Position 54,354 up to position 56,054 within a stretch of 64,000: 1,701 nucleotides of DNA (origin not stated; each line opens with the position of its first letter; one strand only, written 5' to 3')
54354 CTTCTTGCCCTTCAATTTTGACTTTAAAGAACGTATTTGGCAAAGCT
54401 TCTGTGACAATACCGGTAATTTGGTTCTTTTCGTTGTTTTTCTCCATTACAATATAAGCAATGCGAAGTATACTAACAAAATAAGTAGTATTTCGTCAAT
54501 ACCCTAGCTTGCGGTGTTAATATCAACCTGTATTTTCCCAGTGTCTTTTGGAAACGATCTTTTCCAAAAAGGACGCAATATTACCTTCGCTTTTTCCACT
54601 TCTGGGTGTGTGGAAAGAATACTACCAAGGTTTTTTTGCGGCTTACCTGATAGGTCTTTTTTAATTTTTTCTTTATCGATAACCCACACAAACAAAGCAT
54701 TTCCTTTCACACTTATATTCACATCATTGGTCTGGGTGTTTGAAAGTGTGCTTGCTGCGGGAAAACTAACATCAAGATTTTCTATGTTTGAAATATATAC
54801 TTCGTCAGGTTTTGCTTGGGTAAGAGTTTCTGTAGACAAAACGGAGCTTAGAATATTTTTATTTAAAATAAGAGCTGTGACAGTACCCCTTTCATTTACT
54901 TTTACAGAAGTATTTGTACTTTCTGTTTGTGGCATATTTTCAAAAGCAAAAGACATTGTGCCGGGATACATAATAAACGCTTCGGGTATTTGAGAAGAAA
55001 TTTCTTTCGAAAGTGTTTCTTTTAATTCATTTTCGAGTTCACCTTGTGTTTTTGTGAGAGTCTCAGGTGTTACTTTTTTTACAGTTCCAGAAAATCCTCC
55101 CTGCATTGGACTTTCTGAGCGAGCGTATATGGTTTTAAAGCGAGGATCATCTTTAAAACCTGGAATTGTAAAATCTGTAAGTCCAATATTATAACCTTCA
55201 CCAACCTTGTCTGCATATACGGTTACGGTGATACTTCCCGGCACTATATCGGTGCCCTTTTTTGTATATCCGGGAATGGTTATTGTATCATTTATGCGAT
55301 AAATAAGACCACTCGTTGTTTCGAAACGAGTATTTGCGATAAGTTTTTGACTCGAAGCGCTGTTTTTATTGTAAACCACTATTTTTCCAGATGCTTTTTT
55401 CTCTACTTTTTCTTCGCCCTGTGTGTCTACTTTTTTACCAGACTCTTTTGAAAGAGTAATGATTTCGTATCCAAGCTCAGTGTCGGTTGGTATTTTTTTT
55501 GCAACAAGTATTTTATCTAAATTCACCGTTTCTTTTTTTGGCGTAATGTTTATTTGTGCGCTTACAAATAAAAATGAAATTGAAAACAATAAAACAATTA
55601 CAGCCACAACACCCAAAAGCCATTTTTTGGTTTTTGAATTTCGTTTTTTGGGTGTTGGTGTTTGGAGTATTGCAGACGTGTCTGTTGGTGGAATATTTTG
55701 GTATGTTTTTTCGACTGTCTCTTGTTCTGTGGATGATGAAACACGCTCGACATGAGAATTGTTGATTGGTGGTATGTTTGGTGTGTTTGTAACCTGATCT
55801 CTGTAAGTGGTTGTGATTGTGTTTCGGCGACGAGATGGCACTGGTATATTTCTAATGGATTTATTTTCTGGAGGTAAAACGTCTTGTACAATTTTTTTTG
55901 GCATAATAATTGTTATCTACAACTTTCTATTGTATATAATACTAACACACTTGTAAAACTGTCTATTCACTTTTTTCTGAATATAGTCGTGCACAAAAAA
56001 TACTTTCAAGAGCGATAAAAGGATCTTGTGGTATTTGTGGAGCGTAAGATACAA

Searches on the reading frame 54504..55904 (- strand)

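Call 85: search_protein_families(library=pfam, proteins=[window:54504-55904:-], max_evalue=0.01)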
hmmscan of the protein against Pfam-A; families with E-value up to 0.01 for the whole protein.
window:54504-55904:- (466 aa): 1 family
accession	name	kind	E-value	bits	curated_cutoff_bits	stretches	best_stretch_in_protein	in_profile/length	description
PF21110.3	GlxA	-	0.00042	21.4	27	1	170-239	1-78/105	GlxA beta barrel domain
